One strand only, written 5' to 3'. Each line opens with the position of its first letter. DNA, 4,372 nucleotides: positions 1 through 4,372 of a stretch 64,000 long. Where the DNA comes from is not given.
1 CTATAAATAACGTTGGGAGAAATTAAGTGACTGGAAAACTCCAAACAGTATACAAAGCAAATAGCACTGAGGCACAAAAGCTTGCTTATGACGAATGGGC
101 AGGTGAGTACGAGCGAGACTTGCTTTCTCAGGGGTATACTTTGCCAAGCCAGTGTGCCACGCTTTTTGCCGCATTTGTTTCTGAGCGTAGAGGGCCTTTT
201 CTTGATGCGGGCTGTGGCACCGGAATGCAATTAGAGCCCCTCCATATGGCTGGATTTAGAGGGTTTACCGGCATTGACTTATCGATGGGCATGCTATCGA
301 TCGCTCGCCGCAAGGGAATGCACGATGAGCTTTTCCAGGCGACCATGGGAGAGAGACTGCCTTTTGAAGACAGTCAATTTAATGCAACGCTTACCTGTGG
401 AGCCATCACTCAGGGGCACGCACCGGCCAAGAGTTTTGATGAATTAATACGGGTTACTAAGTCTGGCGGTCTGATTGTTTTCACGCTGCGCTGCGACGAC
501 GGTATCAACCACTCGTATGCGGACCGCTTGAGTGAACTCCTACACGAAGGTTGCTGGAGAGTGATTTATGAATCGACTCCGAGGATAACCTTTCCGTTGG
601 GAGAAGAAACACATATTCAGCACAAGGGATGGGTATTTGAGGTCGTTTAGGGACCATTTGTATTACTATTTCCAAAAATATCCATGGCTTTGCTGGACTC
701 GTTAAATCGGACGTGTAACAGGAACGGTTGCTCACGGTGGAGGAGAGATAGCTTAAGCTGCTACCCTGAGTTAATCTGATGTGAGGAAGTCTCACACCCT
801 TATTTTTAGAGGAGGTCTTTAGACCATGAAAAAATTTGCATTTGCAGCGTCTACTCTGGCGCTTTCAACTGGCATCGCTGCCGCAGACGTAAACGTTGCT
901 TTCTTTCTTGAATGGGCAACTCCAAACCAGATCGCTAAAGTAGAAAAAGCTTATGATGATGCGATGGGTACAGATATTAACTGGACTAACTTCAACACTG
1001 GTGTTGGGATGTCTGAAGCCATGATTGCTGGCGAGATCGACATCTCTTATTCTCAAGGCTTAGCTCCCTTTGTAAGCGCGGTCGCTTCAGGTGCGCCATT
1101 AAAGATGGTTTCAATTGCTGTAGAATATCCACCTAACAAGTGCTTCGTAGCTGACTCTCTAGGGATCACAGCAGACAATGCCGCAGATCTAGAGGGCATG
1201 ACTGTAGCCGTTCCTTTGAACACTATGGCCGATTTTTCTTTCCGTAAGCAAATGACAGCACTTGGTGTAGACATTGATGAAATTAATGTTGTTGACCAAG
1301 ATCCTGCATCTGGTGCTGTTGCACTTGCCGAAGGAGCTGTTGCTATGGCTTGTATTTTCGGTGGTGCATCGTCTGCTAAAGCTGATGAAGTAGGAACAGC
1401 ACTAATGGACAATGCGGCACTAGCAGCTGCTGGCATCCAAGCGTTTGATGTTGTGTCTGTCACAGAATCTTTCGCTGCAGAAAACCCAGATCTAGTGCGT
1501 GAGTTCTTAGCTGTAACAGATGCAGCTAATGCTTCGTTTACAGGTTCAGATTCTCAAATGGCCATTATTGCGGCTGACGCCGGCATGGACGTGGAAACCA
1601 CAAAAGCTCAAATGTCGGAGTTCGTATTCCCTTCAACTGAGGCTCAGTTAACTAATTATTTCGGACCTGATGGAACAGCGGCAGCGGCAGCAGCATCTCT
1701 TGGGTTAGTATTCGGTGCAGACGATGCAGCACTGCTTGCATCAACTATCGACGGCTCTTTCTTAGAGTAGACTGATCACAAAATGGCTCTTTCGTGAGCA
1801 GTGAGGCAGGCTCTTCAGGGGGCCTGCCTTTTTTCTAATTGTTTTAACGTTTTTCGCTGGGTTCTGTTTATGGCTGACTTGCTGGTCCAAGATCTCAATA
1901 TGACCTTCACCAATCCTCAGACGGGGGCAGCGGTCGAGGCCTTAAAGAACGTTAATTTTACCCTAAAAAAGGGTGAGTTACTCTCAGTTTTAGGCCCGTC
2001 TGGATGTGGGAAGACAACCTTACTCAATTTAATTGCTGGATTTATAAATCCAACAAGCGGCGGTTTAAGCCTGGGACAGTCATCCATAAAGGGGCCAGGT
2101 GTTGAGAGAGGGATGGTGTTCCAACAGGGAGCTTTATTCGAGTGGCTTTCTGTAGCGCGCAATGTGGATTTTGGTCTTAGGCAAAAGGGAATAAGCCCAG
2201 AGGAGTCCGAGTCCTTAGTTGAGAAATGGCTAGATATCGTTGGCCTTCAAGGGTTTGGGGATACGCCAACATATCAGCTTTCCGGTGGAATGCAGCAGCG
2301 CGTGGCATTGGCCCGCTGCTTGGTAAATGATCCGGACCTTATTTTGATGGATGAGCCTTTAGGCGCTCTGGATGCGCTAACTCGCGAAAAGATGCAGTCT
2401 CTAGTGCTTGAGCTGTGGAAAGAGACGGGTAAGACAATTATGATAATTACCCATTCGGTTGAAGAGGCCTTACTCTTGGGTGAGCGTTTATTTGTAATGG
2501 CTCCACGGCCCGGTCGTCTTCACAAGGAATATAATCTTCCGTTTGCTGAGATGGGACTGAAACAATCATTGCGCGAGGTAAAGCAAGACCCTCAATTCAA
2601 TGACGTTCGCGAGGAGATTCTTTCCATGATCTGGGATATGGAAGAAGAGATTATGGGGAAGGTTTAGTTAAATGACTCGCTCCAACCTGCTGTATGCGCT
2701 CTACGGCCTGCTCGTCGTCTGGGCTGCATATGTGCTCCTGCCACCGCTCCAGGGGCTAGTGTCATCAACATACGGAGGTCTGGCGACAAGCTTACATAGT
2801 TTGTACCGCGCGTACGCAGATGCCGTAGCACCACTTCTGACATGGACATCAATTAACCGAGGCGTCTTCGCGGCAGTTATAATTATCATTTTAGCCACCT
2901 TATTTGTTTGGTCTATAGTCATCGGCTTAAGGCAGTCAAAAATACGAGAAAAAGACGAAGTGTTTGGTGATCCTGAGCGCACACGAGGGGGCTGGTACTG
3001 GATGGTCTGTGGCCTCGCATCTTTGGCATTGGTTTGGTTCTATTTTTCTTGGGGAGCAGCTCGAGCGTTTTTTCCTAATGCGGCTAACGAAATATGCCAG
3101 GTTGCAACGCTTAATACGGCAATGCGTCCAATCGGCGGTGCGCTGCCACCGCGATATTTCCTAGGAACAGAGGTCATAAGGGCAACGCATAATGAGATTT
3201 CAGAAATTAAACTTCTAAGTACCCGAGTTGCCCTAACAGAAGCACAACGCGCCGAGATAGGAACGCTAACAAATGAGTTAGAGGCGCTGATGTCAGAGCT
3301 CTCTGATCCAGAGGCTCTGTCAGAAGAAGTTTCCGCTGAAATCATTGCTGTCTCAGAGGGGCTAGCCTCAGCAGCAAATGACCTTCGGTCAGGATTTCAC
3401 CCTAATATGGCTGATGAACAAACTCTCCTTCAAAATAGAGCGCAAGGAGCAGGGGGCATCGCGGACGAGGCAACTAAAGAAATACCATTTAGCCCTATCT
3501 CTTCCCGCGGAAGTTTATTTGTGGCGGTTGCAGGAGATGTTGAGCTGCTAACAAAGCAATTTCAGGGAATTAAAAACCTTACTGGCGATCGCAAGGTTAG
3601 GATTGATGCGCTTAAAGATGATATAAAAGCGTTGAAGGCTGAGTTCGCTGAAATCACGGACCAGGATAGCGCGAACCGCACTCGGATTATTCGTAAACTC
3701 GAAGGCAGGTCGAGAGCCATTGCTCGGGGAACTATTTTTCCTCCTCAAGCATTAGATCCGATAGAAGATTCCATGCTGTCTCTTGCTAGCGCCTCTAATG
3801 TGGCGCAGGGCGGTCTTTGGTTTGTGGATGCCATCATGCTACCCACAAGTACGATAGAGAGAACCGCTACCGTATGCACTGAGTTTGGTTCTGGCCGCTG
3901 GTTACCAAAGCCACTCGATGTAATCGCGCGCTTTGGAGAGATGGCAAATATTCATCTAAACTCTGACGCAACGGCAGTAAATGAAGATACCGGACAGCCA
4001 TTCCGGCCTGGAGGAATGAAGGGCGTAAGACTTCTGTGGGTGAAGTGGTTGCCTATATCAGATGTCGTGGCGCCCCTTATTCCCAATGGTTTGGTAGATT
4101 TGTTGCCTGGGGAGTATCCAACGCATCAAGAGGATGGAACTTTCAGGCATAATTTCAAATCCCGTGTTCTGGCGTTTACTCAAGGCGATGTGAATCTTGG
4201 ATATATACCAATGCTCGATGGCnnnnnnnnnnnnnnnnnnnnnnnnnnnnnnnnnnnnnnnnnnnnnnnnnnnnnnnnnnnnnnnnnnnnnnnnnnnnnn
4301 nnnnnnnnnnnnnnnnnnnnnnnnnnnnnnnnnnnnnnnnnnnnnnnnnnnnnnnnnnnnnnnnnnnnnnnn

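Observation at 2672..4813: TauC-type ABC permease with a ~430-aa insertion (two extra TM helices plus a ~380-aa helical domain) in its first periplasmic loop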

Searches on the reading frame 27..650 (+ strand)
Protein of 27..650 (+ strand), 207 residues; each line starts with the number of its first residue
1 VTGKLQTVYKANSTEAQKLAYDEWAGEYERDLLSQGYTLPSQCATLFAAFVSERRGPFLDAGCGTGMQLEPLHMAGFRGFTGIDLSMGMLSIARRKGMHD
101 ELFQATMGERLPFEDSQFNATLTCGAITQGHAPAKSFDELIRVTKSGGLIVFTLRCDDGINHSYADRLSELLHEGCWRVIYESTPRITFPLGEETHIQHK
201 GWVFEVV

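Call 3: search_protein_families(library=pfam, proteins=[window:27-650:+], max_evalue=0.01)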
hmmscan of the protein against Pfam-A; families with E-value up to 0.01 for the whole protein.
window:27-650:+ (207 aa): 7 families
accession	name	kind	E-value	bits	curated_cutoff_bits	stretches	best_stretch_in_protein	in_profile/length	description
PF08241.18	Methyltransf_11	-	1.3e-15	58.2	21.2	1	59-152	1-95/95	Methyltransferase domain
PF13649.12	Methyltransf_25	-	1.1e-13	52.1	27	1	59-148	2-97/97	Methyltransferase domain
PF13847.12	Methyltransf_31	-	2.4e-08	34.2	27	1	57-156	6-113/145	Methyltransferase domain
PF13489.12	Methyltransf_23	-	5.6e-07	29.9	27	1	44-166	10-130/164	Methyltransferase domain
PF08242.18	Methyltransf_12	-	6.7e-05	24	30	1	59-149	1-97/98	Methyltransferase domain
PF01209.24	Ubie_methyltran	-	0.00014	21.7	20.1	1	57-151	50-150/233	ubiE/COQ5 methyltransferase family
PF07021.18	MetW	-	0.0032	17.6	21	1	58-146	17-104/193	Methionine biosynthesis protein MetW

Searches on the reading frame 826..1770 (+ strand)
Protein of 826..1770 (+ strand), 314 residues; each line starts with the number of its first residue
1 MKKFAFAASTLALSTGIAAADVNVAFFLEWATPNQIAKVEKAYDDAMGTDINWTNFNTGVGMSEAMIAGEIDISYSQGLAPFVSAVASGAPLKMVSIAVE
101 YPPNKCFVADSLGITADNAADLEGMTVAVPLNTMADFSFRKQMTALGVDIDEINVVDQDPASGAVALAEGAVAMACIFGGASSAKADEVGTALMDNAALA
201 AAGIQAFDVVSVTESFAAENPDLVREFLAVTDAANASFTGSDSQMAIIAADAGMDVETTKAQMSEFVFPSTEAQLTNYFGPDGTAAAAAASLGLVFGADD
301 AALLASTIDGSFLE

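Call 3: search_protein_families(library=pfam, proteins=[window:826-1770:+], max_evalue=0.01)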
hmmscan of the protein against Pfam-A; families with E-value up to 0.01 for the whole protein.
window:826-1770:+ (314 aa): 2 families
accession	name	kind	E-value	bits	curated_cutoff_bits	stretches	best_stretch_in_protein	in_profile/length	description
PF09084.16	NMT1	-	2.4e-11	44.4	20.5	1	48-234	20-205/216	NMT1/THI5 like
PF13379.11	NMT1_2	-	6e-07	30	24.7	1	21-235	7-236/252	NMT1-like family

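Call 4: search_protein_families(library=ncbifam, proteins=[window:826-1770:+], max_evalue=0.01)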
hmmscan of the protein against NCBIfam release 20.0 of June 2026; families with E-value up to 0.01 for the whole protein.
window:826-1770:+ (314 aa): 4 families
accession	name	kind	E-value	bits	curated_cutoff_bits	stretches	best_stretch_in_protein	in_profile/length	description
TIGR01729.1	taurine_ABC_bnd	equivalog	1.3e-24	87.1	304.25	1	30-291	8-273/300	taurine ABC transporter substrate-binding protein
TIGR01728.1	SsuA_fam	subfamily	1.8e-24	86.5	163.5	1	36-272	16-251/290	aliphatic sulfonate ABC transporter substrate-binding protein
NF008553.0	PRK11480.1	equivalog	8.7e-17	61.3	490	1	8-238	11-235/320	taurine ABC transporter substrate-binding protein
NF008588.0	PRK11553.1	subfamily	1.5e-10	40.6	299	1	39-255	49-258/319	aliphatic sulfonate ABC transporter substrate-binding protein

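Call 47: search_solved_structures(query=window:826-1767:+, max_evalue=0.001)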
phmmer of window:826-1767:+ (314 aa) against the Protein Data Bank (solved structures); distinct sequences matched with E-value up to 0.001: 3.
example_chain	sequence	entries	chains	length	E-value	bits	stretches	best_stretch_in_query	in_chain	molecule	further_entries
6ssy_A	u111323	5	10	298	6.8e-13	52.3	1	22-230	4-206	Taurine-binding periplasmic protein | Taurine ABC transporter substrate-binding protein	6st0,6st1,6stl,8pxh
2x26_A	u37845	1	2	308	1.8e-06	31.3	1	40-255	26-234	PERIPLASMIC ALIPHATIC SULPHONATES-BINDING PROTEIN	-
3e4r_A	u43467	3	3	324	0.00015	25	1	48-184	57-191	Nitrate transport protein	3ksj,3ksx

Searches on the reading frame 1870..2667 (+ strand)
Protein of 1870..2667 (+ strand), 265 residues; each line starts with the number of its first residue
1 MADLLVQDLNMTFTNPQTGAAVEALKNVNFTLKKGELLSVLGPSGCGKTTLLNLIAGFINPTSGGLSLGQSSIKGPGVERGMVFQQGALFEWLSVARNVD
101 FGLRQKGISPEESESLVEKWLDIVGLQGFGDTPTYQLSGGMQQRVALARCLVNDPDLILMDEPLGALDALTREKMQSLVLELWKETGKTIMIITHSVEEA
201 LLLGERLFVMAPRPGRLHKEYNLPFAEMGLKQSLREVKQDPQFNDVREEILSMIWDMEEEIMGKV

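Call 3: search_protein_families(library=pfam, proteins=[window:1870-2667:+], max_evalue=0.01)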
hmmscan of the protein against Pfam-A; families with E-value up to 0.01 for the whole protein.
window:1870-2667:+ (265 aa): 5 families
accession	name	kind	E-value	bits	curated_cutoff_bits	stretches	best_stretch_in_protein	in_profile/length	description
PF00005.33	ABC_tran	-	6.4e-34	117.9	25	1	25-164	1-136/137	ABC transporter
PF03193.22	RsgA_GTPase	-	0.00056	20.2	30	1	10-58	85-129/174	RsgA GTPase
PF13304.12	AAA_21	-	0.00061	20.4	27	0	40-76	4-42/304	AAA domain, putative AbiEii toxin, Type IV TA system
PF03215.21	Rad17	-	0.0084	16.5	23.8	0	24-56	34-66/186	Rad17 P-loop domain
PF09818.15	ABC_ATPase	-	0.0092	15.5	23.2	0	134-193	155-214/283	P-loop domain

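Call 4: search_protein_families(library=ncbifam, proteins=[window:1870-2667:+], max_evalue=0.01)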
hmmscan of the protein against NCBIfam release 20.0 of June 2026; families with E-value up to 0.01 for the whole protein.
window:1870-2667:+ (265 aa): 190 families (the best 25 are shown)
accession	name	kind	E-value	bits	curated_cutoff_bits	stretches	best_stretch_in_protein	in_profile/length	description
NF008421.0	PRK11248.1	equivalog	1.9e-82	276.6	357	1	23-259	15-252/255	taurine ABC transporter ATP-binding subunit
TIGR01184.1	ntrCD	subfamily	8.6e-60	202.2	291.8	1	25-253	1-229/230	nitrate ABC transporter ATP-binding protein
NF040729.1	ABC_ATP_SaoA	equivalog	1.4e-59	201.5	360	1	4-222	2-218/248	ABC transporter ATP-binding protein SaoA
TIGR03265.1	PhnT2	equivalog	1.4e-57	195.6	457.7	1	21-211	16-209/353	putative 2-aminoethylphosphonate ABC transporter ATP-binding protein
NF006987.0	PRK09452.1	equivalog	1.2e-52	178.9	482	1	23-211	31-222/378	spermidine/putrescine ABC transporter ATP-binding protein PotA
TIGR01187.1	potA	subfamily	2e-52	178.3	355.6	1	40-211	1-175/325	polyamine ABC transporter ATP-binding protein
NF043075.1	MMSYN1_0197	equivalog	2.2e-51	174.8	550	1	23-211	16-207/341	spermidine/putrescine ABC transporter ATP-binding protein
TIGR01186.1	proV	subfamily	1.9e-47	162.1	326.6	1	22-210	6-203/363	betaine/proline/choline family ABC transporter ATP-binding protein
NF008621.0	PRK11607.1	equivalog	5.9e-47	160.3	613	1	22-211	32-224/377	putrescine ABC transporter ATP-binding subunit PotG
TIGR00968.1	3a0106s01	subfamily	1.2e-46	159.2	342.75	1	22-211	13-205/237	sulfate ABC transporter ATP-binding protein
TIGR03258.1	PhnT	equivalog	2.6e-46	158.3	499.15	1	24-211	23-214/359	2-aminoethylphosphonate ABC transport system ATP-binding subunit PhnT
NF008513.0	PRK11432.1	equivalog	3.7e-46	157.7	496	1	24-211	21-211/351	ferric ABC transporter ATP-binding protein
NF008420.0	PRK11247.1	equivalog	2.3e-45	154.8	395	1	23-210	26-207/257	aliphatic sulfonates ABC transporter ATP-binding protein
TIGR03415.1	ABC_choXWV_ATP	equivalog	4.4e-45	154.3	483.75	2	81-211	109-239/382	choline ABC transporter ATP-binding protein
NF008653.0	PRK11650.1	subfamily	3.8e-44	151.2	432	1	2-211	2-209/357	sn-glycerol-3-phosphate ABC transporter ATP-binding protein UgpC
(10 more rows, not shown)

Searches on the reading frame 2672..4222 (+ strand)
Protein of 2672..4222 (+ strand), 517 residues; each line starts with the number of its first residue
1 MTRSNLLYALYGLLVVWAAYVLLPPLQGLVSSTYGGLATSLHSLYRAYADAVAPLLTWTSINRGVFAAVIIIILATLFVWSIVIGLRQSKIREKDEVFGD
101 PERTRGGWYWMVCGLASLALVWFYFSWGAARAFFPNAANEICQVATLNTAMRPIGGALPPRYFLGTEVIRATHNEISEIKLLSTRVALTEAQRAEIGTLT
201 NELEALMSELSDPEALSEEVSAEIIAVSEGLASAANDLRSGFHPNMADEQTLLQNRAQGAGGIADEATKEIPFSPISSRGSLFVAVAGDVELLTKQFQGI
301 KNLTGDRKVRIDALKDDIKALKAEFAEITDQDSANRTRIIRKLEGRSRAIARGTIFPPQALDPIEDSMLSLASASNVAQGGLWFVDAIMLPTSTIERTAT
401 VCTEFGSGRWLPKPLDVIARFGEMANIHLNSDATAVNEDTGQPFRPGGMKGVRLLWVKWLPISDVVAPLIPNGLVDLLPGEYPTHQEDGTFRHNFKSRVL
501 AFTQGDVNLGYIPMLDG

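Call 5: find_homologous_proteins(query=window:2672-4222:+, max_evalue=0.001)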
Query seq(517 aa) (517 aa): 318 proteins with E <= 0.001 among 8000 candidates; the best 120 are listed.
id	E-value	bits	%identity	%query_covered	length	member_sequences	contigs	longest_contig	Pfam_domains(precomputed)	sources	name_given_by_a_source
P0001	0.0e+0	1137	98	100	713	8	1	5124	PF00528.28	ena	-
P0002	4.6e-256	869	73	100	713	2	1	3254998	PF00528.28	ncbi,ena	-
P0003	2.0e-237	807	68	100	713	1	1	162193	PF00528.28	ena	-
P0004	1.3e-236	805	69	98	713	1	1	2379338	PF00528.28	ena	-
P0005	1.6e-232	791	67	100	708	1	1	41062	PF00528.28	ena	-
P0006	3.6e-231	787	67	100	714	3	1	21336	PF00528.28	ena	-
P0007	1.9e-230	784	67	100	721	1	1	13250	PF00528.28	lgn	-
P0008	7.5e-228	776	66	100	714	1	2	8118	PF00528.28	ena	-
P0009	5.2e-216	737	62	100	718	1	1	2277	PF00528.28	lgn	-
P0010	2.4e-212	725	63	100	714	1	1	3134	PF00528.28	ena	-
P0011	4.0e-200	684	60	100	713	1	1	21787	PF00528.28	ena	-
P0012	4.0e-131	457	64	62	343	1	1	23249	-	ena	-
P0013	1.5e-103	366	42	85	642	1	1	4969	PF00528.28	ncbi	-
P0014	5.9e-102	361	41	90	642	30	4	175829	PF00528.28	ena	-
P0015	3.4e-101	358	41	90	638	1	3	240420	PF00528.28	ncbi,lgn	-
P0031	9.4e-98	347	40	90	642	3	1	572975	PF00528.28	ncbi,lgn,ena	-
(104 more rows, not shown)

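Call 11: find_encoding_contigs(protein=P0002, flank=10000, max_places=2)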
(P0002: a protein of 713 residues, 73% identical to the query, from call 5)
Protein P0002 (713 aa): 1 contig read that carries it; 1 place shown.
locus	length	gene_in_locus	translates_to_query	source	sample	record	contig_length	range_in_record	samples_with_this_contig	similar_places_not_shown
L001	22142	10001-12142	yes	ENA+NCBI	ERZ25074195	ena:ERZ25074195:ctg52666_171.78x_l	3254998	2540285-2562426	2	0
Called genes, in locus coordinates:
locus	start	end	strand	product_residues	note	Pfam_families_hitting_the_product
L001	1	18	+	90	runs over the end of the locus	PF01016:Ribosomal_L27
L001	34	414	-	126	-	PF13744:HTH_37, PF01381:HTH_3 (weak)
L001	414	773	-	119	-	PF05973:Gp49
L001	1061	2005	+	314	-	PF01207:Dus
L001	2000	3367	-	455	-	PF01554:MatE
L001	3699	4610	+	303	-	PF13622:4HBT_3, PF20789:4HBT_3C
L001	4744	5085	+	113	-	PF11196:DUF2834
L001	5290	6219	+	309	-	PF00145:DNA_methylase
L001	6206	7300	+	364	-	PF08240:ADH_N, PF00107:ADH_zinc_N, PF13602:ADH_zinc_N_2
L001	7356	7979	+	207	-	PF13489:Methyltransf_23 (weak), PF13847:Methyltransf_31, PF08241:Methyltransf_11, PF13649:Methyltransf_25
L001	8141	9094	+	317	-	PF13379:NMT1_2, PF09084:NMT1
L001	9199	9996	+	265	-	PF00005:ABC_tran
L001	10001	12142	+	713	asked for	PF00528:BPD_transp_1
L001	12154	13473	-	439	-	PF00120:Gln-synt_C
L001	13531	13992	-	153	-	PF14588:YjgF_endoribonc, PF01042:Ribonuc_L-PSP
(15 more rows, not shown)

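Call 12: find_encoding_contigs(protein=P0031, flank=10000, max_places=2)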
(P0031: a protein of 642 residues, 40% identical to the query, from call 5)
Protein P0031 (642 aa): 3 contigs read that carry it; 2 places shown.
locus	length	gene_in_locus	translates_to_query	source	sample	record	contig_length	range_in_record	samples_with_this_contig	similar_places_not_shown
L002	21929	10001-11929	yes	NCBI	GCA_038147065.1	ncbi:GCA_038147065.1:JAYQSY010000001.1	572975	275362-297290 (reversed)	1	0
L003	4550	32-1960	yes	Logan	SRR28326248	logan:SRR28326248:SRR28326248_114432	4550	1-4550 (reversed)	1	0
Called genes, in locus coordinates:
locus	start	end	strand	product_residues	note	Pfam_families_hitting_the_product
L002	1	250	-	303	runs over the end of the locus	PF03916:NrfD (faint), PF04976:DmsC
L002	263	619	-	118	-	PF13247:Fer4_11 (weak)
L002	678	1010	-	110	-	PF12797:Fer4_2 (faint), PF12837:Fer4_6 (faint), PF13237:Fer4_10 (faint), PF13183:Fer4_8 (faint), PF12838:Fer4_7, PF13187:Fer4_9 (weak), PF13247:Fer4_11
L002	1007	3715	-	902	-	PF00384:Molybdopterin, PF01568:Molydop_binding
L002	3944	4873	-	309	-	PF01515:PTA_PTB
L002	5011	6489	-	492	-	PF00392:GntR, PF00155:Aminotran_1_2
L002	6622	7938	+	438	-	PF00202:Aminotran_3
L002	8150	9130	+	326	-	PF13379:NMT1_2, PF09084:NMT1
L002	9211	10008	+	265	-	PF00005:ABC_tran, PF13304:AAA_21 (faint)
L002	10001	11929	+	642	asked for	PF00528:BPD_transp_1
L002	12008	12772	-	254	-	PF00106:adh_short, PF08659:KR, PF13561:adh_short_C2, PF23441:SDR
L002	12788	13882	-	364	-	PF08240:ADH_N, PF00107:ADH_zinc_N, PF13602:ADH_zinc_N_2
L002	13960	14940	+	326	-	PF00487:FA_desaturase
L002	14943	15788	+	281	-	PF01261:AP_endonuc_2 (weak)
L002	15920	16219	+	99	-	PF19300:BPD_transp_1_N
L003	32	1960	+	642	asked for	PF00528:BPD_transp_1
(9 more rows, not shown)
